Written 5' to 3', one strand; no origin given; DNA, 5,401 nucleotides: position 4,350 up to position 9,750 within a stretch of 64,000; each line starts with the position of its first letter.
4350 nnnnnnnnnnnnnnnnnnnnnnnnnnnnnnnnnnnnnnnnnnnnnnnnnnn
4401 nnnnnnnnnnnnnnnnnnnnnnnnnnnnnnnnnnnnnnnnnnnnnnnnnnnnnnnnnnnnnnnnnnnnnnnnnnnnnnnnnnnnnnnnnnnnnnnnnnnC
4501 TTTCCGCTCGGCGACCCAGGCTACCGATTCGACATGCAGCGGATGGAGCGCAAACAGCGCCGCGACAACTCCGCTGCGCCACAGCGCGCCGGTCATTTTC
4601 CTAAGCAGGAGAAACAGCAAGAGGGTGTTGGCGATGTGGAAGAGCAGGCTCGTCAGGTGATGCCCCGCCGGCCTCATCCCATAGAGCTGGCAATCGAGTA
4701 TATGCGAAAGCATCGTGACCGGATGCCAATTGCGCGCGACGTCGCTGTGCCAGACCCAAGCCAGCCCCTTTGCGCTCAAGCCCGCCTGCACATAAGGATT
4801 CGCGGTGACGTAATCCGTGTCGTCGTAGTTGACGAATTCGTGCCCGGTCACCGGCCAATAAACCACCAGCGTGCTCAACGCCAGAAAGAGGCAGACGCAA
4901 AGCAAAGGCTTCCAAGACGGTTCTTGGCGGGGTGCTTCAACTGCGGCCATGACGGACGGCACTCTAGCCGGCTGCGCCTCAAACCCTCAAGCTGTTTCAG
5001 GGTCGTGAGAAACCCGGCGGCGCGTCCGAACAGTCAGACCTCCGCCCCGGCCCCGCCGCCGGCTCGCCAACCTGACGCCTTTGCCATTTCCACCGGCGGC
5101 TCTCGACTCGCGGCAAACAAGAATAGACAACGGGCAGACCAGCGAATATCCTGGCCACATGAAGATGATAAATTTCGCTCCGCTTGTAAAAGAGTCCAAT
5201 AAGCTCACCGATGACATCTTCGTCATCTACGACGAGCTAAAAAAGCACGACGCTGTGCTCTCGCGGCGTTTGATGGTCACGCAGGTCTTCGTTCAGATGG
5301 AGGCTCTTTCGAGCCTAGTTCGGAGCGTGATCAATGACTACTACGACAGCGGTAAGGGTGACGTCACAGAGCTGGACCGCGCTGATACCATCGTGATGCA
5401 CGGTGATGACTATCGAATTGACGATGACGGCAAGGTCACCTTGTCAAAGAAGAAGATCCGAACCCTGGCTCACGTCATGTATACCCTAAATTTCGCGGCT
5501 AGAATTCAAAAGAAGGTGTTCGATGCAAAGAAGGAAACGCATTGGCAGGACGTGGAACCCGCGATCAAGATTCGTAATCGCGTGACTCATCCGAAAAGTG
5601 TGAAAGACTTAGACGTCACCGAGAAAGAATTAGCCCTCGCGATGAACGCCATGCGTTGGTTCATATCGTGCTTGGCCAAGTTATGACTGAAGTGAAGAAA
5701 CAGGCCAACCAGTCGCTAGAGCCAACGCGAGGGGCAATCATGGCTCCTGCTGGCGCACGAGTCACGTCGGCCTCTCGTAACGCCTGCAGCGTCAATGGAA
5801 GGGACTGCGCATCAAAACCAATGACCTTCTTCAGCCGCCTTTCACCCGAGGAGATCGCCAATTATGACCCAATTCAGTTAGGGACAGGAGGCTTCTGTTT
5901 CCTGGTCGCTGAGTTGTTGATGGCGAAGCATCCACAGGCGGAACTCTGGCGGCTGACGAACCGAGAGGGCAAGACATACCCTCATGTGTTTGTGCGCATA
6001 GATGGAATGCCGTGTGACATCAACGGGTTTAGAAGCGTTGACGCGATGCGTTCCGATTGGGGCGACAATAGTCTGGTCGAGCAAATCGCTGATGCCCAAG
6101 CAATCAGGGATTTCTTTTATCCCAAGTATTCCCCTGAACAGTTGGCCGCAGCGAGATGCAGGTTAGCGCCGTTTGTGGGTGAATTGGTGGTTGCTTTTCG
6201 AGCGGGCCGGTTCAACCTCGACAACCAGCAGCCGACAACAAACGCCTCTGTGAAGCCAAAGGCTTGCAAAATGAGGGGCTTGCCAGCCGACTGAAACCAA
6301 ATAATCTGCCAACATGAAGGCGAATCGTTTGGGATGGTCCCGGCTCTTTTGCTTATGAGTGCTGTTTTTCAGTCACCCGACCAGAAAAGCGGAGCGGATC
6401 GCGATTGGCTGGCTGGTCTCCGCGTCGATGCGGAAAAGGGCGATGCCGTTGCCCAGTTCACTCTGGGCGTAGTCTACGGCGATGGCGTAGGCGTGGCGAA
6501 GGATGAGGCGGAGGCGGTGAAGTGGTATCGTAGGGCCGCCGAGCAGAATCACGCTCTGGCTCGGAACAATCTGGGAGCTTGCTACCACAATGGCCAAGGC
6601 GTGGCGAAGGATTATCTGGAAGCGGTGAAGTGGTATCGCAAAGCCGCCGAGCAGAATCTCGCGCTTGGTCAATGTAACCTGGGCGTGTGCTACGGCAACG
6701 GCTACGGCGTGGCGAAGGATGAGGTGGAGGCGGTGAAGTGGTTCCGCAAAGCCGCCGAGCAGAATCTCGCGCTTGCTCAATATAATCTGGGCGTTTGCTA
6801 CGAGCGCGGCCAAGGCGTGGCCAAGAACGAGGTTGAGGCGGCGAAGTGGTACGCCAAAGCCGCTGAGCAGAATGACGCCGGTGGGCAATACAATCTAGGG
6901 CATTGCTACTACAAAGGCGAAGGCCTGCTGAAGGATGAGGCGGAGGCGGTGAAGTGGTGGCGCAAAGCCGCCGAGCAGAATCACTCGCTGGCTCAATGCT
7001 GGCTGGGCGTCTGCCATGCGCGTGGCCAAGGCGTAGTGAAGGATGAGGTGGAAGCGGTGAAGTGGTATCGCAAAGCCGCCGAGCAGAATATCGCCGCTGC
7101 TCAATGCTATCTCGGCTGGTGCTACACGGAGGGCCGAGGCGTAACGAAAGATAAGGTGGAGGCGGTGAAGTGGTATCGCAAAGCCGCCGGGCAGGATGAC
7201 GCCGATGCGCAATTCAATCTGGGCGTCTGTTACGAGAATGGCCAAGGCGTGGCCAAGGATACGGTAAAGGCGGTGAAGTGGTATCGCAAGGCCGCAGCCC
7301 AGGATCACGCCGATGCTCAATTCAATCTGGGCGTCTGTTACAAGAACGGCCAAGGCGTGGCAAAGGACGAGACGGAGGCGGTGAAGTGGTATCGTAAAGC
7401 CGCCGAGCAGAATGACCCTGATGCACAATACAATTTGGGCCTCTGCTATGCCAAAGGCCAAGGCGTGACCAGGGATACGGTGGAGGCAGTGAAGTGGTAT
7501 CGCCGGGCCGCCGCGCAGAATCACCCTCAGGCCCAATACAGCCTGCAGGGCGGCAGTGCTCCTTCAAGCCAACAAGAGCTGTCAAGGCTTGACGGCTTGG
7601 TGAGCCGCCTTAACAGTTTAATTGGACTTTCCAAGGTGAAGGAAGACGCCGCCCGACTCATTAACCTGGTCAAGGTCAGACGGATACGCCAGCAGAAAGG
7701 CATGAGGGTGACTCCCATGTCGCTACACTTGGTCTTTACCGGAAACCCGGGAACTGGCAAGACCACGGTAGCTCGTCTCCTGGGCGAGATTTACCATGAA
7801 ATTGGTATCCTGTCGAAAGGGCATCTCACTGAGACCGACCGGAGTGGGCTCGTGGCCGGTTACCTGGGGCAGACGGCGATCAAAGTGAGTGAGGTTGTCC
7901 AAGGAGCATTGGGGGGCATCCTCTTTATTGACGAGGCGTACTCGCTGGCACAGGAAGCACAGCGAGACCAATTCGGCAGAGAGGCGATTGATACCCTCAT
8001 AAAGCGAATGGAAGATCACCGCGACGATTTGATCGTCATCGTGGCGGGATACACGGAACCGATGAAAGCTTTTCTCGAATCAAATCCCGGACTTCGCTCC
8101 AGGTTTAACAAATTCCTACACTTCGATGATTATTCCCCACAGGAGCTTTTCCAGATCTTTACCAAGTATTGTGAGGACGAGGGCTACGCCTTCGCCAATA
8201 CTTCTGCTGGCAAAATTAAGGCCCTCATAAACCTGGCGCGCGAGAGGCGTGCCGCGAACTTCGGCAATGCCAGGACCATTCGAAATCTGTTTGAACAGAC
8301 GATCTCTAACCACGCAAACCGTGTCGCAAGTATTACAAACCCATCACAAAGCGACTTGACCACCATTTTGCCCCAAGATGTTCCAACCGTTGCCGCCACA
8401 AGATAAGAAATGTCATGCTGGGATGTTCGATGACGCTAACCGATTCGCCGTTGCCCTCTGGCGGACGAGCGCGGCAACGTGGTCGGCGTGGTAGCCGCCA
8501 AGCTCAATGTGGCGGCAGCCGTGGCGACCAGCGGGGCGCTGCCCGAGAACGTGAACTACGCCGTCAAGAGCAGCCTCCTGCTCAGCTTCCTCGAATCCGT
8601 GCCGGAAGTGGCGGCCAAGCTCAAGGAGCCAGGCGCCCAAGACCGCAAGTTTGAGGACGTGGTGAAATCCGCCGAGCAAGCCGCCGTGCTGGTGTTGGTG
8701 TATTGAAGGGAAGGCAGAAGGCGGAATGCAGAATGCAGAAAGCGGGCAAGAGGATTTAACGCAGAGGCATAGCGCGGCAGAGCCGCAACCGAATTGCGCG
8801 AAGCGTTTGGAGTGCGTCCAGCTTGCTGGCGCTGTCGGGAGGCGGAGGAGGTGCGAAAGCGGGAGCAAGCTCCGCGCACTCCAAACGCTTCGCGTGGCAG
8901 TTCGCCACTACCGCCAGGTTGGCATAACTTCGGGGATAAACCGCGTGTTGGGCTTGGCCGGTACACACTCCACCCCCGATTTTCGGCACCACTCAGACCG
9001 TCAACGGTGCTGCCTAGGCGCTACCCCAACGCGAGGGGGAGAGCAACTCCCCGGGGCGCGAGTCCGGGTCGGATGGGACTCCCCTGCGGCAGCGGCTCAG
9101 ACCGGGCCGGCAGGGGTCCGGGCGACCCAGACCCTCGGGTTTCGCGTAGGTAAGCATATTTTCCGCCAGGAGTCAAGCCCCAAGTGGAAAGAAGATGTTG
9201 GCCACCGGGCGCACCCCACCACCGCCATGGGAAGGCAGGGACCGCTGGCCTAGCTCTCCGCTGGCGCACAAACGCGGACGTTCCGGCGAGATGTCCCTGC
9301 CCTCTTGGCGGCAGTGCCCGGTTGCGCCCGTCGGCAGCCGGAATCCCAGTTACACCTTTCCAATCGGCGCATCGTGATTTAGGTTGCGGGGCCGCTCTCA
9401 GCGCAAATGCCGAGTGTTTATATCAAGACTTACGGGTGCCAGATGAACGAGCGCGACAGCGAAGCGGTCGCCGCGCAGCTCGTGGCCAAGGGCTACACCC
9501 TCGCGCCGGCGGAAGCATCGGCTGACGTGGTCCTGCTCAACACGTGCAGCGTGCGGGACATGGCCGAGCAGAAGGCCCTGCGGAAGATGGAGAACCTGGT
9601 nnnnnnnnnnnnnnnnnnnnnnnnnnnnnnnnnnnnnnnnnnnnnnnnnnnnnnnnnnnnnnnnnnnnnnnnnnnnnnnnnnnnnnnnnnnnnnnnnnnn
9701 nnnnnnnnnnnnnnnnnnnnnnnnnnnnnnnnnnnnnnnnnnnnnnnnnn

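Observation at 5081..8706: Low-GC three-gene cassette (HEPN-like, Cys/His/Asp protein, Sel1x10-AAA+ ATPase): candidate undescribed defence or stress module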

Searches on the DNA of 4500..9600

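Call 64: search_rna_families(source=window, start=4500, end=9600, threshold=evalue, max_evalue=1)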
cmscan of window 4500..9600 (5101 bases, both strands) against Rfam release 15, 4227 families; matches with E-value up to 1: 2.
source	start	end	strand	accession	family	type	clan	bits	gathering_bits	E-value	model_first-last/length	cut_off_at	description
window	8794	8897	+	RF04076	mir-H11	Gene; miRNA;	-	34.4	70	0.0012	1-72/72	no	mir-H11 microRNA precursor family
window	8798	8891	+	RF03017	RT-13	Gene; sRNA;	-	21.8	69.1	0.89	1-67/67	no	RT-13 RNA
